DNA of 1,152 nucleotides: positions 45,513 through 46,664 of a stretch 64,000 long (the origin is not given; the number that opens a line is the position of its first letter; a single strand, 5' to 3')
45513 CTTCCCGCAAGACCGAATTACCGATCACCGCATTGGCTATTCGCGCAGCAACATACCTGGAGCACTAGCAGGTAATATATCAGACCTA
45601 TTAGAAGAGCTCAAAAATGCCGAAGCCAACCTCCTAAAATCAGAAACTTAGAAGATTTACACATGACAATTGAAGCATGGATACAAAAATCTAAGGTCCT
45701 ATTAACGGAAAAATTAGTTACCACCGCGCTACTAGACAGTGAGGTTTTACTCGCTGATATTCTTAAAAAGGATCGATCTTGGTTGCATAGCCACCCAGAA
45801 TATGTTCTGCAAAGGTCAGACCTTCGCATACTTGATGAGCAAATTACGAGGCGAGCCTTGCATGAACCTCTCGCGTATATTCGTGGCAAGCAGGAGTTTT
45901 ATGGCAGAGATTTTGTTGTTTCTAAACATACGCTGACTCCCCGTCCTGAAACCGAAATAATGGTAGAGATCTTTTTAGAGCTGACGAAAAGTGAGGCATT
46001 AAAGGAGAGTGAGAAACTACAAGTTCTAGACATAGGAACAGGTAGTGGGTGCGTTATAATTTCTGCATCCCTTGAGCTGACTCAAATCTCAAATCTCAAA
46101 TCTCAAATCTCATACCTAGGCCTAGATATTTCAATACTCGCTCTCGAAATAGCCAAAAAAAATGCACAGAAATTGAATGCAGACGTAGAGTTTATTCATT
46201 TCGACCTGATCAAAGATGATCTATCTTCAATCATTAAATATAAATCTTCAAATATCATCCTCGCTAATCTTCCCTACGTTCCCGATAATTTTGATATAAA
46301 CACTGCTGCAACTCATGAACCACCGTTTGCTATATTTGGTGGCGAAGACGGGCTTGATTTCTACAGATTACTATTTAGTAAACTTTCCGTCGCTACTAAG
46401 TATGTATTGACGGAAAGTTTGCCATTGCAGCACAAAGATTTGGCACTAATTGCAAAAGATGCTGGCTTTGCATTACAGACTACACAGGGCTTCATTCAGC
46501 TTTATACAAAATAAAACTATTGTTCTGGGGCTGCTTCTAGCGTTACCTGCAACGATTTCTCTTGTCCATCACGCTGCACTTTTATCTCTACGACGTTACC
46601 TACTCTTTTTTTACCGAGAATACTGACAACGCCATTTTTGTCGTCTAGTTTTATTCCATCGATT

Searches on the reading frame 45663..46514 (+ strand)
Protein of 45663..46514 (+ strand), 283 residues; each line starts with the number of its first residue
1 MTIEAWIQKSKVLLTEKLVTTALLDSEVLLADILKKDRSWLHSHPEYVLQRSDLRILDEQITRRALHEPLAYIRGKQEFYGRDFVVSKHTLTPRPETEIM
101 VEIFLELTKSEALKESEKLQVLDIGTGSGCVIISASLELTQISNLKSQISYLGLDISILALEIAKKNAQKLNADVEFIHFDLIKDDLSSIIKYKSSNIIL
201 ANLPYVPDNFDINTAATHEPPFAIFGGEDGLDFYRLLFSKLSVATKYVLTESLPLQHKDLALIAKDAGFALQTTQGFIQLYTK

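Call 38: search_solved_structures(query=window:45663-46514:+, max_evalue=0.00001, show_alignments=2)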
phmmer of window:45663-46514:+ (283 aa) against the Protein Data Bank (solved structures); distinct sequences matched with E-value up to 0.00001: 6.
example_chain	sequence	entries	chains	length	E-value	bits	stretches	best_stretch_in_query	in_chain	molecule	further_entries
1sg9_A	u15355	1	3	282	4.8e-30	108.4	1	48-270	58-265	hemK protein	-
1nv8_A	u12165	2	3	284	4.9e-30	108.3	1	48-270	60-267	hemK protein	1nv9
1vq1_A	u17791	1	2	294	5.5e-30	108.2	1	48-270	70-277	N5-glutamine methyltransferase, HemK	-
4dzr_A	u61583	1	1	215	9.8e-17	64.7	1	86-238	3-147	Protein-(Glutamine-N5) methyltransferase, release factor-specific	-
2b3t_A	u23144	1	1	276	1e-14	58.1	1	22-230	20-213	Protein methyltransferase hemK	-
1t43_A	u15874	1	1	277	1e-14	58.1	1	22-230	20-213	Protein methyltransferase hemK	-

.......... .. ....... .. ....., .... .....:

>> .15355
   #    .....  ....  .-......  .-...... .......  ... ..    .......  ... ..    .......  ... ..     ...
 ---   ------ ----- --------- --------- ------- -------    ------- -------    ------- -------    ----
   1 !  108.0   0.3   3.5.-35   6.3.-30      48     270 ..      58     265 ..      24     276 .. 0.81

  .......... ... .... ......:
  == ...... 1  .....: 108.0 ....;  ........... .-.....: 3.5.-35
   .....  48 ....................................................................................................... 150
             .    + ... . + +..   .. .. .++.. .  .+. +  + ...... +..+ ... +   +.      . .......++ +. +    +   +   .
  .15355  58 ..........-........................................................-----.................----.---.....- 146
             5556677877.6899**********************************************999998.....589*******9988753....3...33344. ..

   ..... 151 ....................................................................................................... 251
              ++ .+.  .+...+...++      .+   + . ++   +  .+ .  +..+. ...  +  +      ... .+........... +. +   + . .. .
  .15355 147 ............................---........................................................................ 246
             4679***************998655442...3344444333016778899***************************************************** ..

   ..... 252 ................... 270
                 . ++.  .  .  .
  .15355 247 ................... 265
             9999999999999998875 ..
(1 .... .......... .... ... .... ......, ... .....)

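Call 48: search_protein_families(library=pfam, proteins=[window:45663-46514:+], max_evalue=0.001)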
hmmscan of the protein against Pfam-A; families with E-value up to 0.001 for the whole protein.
window:45663-46514:+ (283 aa): 6 families
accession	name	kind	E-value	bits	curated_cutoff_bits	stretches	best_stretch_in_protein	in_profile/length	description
PF17827.6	PrmC_N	-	4.4e-14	53.2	23.4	1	6-75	2-71/71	PrmC N-terminal domain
PF13847.12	Methyltransf_31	-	2.1e-07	31.2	27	1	117-202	3-81/145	Methyltransferase domain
PF02384.22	N6_Mtase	-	4.7e-06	26.6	20.4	1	92-210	30-139/311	N-6 DNA Methylase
PF06325.19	PrmA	-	5.8e-06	26.4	22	1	111-202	156-233/296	Ribosomal protein L11 methyltransferase (PrmA)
PF05175.20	MTS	-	6.5e-06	26.3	23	1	112-208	26-111/170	Methyltransferase small domain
PF13649.12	Methyltransf_25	-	7.2e-05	23.8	27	1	121-185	1-56/97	Methyltransferase domain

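Call 49: find_homologous_proteins(query=window:45663-46514:+, max_evalue=1e-20)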
Query window:45663-46514:+ (283 aa): 3636 proteins with E <= 1e-20 among 8000 candidates; the best 120 are listed.
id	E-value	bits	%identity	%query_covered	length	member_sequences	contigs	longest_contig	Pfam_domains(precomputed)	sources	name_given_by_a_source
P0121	1.2e-177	607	100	100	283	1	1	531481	PF13847.13,PF06325.20,PF05175.21,PF02384.23,PF17827.7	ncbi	-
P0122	6.6e-111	388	65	99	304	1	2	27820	PF13847.13,PF05175.21,PF02384.23,PF17827.7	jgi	jgi:release factor glutamine methyltransferase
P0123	1.0e-104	368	60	100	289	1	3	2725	PF13847.13,PF06325.20,PF05175.21,PF02384.23,PF13649.13,PF17827.7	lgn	-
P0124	3.5e-99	350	58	100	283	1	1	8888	PF13847.13,PF06325.20,PF13649.13,PF01170.25,PF17827.7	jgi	jgi:release factor glutamine methyltransferase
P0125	4.1e-98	346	60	100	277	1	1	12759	PF13847.13,PF06325.20,PF05175.21,PF13649.13,PF13679.13,PF17827.7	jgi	jgi:release factor glutamine methyltransferase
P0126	4.6e-98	346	57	100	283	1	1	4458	PF13847.13,PF02384.23,PF13649.13,PF17827.7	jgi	jgi:release factor glutamine methyltransferase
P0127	7.3e-98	345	59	100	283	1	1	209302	PF13847.13,PF06325.20,PF05175.21,PF17827.7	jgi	jgi:release factor glutamine methyltransferase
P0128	1.2e-97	345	59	100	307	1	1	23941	PF13847.13,PF06325.20,PF05175.21,PF17827.7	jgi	jgi:release factor glutamine methyltransferase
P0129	1.6e-96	341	59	100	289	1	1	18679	PF13847.13,PF05175.21,PF13649.13,PF17827.7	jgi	jgi:release factor glutamine methyltransferase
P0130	2.3e-96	341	56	100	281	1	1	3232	PF13847.13,PF06325.20,PF05175.21,PF02384.23,PF13649.13,PF17827.7,PF08242.19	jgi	jgi:release factor glutamine methyltransferase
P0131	3.5e-96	340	56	100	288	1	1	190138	PF13847.13,PF17827.7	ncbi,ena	-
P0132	1.1e-95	338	57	100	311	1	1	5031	PF13847.13,PF02384.23,PF17827.7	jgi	jgi:release factor glutamine methyltransferase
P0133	2.2e-95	337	59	100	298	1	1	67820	PF13847.13,PF13649.13,PF17827.7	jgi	jgi:release factor glutamine methyltransferase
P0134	4.8e-95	336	57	100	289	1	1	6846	PF13847.13,PF06325.20,PF13649.13,PF17827.7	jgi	-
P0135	4.9e-95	336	56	100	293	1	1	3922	PF13847.13,PF05175.21,PF13649.13,PF17827.7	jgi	jgi:release factor glutamine methyltransferase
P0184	3.4e-81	291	55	100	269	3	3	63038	PF13847.13,PF05175.21,PF13649.13,PF17827.7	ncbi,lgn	-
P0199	1.8e-76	275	48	100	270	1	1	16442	PF13847.13,PF06325.20,PF05175.21,PF13649.13,PF17827.7,PF08242.19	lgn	-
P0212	3.5e-74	268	50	100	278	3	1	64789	PF13847.13,PF06325.20,PF05175.21,PF13649.13,PF17827.7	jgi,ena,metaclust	metaclust:\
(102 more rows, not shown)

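Call 54: find_encoding_contigs(protein=P0199, flank=10000, max_places=2)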
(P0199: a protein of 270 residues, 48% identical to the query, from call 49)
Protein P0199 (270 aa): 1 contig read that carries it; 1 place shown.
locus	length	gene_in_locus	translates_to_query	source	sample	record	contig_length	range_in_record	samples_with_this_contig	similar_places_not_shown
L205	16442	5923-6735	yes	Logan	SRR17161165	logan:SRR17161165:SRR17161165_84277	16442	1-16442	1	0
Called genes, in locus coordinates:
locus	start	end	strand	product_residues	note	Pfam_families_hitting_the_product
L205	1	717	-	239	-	?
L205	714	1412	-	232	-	PF01255:Prenyltransf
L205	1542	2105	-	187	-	PF01765:RRF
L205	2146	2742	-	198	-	PF00889:EF_TS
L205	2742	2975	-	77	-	-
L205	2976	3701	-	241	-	PF00318:Ribosomal_S2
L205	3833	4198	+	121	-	PF01197:Ribosomal_L31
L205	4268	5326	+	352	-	PF03462:PCRF, PF00472:RF-1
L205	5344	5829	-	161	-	-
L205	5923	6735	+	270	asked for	PF17827:PrmC_N, PF05175:MTS, PF06325:PrmA (weak), PF13847:Methyltransf_31, PF08242:Methyltransf_12 (faint), PF13649:Methyltransf_25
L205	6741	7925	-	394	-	PF00089:Trypsin, PF13365:Trypsin_2, PF13180:PDZ_2, PF17820:PDZ_6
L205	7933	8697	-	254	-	-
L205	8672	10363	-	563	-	PF03816:LytR_cpsA_psr, PF13399:LytR_C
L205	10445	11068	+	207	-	PF10502:Peptidase_S26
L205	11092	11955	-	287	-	PF02195:ParB_N, PF17762:HTH_ParB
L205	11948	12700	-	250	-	PF00142:Fer4_NifH, PF01656:CbiA, PF02374:ArsA_ATPase (faint), PF06564:CBP_BcsQ, PF09140:MipZ, PF10609:ParA, PF13614:AAA_31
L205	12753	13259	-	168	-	-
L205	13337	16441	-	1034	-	?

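Call 55: find_encoding_contigs(protein=P0133, flank=10000, max_places=2)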
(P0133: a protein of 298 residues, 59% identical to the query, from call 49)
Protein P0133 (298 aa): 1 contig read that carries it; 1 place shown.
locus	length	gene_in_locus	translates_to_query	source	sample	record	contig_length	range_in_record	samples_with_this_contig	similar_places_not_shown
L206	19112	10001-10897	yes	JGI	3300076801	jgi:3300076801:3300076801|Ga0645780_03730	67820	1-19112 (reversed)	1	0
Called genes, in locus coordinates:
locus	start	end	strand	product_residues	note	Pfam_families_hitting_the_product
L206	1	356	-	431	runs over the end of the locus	PF00152:tRNA-synt_2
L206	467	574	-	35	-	-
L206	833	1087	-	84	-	PF03449:GreA_GreB_N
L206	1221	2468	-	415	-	PF00587:tRNA-synt_2b, PF03129:HGTP_anticodon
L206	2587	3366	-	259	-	PF02517:Rce1-like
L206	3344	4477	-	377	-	PF02163:Peptidase_M50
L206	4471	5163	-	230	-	PF01255:Prenyltransf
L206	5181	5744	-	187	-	PF01765:RRF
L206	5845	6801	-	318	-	-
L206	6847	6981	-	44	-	-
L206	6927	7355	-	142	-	PF00889:EF_TS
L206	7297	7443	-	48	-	-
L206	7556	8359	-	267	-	PF00318:Ribosomal_S2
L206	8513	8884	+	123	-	PF01197:Ribosomal_L31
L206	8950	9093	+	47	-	-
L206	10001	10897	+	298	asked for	PF17827:PrmC_N, PF13847:Methyltransf_31, PF13649:Methyltransf_25 (weak)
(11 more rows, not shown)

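Call 56: find_encoding_contigs(protein=P0212, flank=10000, max_places=2)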
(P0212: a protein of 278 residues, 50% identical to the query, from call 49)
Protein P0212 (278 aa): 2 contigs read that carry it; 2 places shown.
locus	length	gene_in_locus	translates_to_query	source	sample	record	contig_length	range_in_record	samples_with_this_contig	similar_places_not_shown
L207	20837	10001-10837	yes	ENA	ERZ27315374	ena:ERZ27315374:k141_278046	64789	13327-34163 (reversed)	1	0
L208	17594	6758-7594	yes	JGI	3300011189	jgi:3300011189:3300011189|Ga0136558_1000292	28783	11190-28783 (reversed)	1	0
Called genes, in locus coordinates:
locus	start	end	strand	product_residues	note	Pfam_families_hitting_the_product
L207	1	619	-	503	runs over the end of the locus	PF01336:tRNA_anti-codon, PF00152:tRNA-synt_2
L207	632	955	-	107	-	-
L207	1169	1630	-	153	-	PF03449:GreA_GreB_N, PF01272:GreA_GreB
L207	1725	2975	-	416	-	PF00587:tRNA-synt_2b, PF03129:HGTP_anticodon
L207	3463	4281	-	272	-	PF02517:Rce1-like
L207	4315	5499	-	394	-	PF02163:Peptidase_M50, PF00595:PDZ (weak), PF17820:PDZ_6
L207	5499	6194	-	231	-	PF01255:Prenyltransf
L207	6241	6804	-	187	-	PF01765:RRF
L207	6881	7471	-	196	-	PF00889:EF_TS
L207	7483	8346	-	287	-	PF00318:Ribosomal_S2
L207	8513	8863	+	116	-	PF01197:Ribosomal_L31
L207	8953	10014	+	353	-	PF03462:PCRF, PF00472:RF-1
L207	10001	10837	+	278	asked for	PF17827:PrmC_N, PF06325:PrmA, PF05175:MTS, PF13649:Methyltransf_25, PF13847:Methyltransf_31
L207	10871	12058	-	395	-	PF00089:Trypsin, PF13365:Trypsin_2, PF13180:PDZ_2, PF00595:PDZ (weak), PF17820:PDZ_6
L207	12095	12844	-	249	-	-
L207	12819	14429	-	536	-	PF03816:LytR_cpsA_psr, PF13399:LytR_C (weak)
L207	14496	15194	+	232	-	PF10502:Peptidase_S26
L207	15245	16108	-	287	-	PF02195:ParB_N, PF17762:HTH_ParB, PF23552:ParB_C (weak)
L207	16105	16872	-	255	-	PF00142:Fer4_NifH, PF01656:CbiA, PF02374:ArsA_ATPase, PF06564:CBP_BcsQ (weak), PF09140:MipZ, PF10609:ParA, PF13614:AAA_31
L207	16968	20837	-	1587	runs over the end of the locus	PF13884:Peptidase_S74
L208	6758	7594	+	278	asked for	PF17827:PrmC_N, PF06325:PrmA, PF05175:MTS, PF13649:Methyltransf_25, PF13847:Methyltransf_31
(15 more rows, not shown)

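Call 59: find_encoding_contigs(protein=P0122, flank=10000, max_places=2)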
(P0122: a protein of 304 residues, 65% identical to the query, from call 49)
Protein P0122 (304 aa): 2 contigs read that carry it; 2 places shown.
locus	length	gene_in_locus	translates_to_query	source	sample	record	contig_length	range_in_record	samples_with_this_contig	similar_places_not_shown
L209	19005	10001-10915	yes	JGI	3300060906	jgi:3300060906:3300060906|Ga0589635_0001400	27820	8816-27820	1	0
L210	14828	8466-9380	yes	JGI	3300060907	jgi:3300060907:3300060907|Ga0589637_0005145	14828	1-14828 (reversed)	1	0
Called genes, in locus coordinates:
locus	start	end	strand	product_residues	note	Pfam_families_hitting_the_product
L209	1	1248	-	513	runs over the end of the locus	PF01921:tRNA-synt_1f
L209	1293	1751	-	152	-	PF03449:GreA_GreB_N, PF01272:GreA_GreB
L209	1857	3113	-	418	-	PF00587:tRNA-synt_2b, PF03129:HGTP_anticodon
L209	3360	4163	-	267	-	PF02517:Rce1-like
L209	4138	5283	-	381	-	PF02163:Peptidase_M50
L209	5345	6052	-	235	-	PF01255:Prenyltransf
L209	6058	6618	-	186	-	PF01765:RRF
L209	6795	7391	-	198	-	PF00889:EF_TS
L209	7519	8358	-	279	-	PF00318:Ribosomal_S2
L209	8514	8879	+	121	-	PF01197:Ribosomal_L31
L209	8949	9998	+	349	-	PF03462:PCRF, PF00472:RF-1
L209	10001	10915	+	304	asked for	PF17827:PrmC_N, PF02384:N6_Mtase (weak), PF05175:MTS (faint), PF13847:Methyltransf_31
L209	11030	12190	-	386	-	PF00089:Trypsin, PF13365:Trypsin_2, PF13180:PDZ_2, PF00595:PDZ (weak), PF17820:PDZ_6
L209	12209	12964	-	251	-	-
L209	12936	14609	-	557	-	PF03816:LytR_cpsA_psr, PF13399:LytR_C (weak)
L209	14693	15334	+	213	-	PF10502:Peptidase_S26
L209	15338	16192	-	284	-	PF02195:ParB_N, PF17762:HTH_ParB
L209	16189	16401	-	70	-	-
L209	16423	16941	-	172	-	PF00142:Fer4_NifH, PF01656:CbiA, PF02374:ArsA_ATPase (weak), PF06564:CBP_BcsQ, PF09140:MipZ, PF10609:ParA, PF13614:AAA_31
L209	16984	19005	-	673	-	?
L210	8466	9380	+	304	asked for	PF17827:PrmC_N, PF02384:N6_Mtase (weak), PF05175:MTS (faint), PF13847:Methyltransf_31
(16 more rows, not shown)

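Call 60: find_encoding_contigs(protein=P0184, flank=10000, max_places=1)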
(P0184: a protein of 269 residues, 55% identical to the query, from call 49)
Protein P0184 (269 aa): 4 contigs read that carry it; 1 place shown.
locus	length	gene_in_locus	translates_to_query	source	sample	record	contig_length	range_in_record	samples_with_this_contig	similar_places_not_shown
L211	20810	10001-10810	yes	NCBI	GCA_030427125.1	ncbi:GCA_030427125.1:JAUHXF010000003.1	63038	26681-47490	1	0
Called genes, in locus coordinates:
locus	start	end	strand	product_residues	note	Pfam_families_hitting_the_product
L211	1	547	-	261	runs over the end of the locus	PF02517:Rce1-like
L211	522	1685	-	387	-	PF02163:Peptidase_M50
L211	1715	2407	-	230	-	PF01255:Prenyltransf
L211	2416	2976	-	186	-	PF01765:RRF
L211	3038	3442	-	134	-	-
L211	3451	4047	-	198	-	PF00889:EF_TS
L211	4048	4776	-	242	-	PF00318:Ribosomal_S2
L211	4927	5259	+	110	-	PF01197:Ribosomal_L31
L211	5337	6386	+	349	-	PF03462:PCRF, PF00472:RF-1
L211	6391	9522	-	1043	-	-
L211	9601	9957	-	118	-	-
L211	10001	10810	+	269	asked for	PF17827:PrmC_N, PF05175:MTS, PF13847:Methyltransf_31, PF13649:Methyltransf_25 (weak)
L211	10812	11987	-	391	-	PF00089:Trypsin, PF13365:Trypsin_2, PF13180:PDZ_2, PF00595:PDZ (weak), PF17820:PDZ_6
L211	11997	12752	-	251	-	-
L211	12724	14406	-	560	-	PF03816:LytR_cpsA_psr, PF13399:LytR_C (weak)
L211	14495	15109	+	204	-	PF10502:Peptidase_S26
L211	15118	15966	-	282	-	PF02195:ParB_N, PF17762:HTH_ParB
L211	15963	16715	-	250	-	PF00142:Fer4_NifH, PF01656:CbiA, PF02374:ArsA_ATPase, PF06564:CBP_BcsQ (weak), PF09140:MipZ, PF10609:ParA, PF13614:AAA_31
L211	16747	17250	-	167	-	-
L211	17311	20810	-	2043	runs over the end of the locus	PF18573:BclA_C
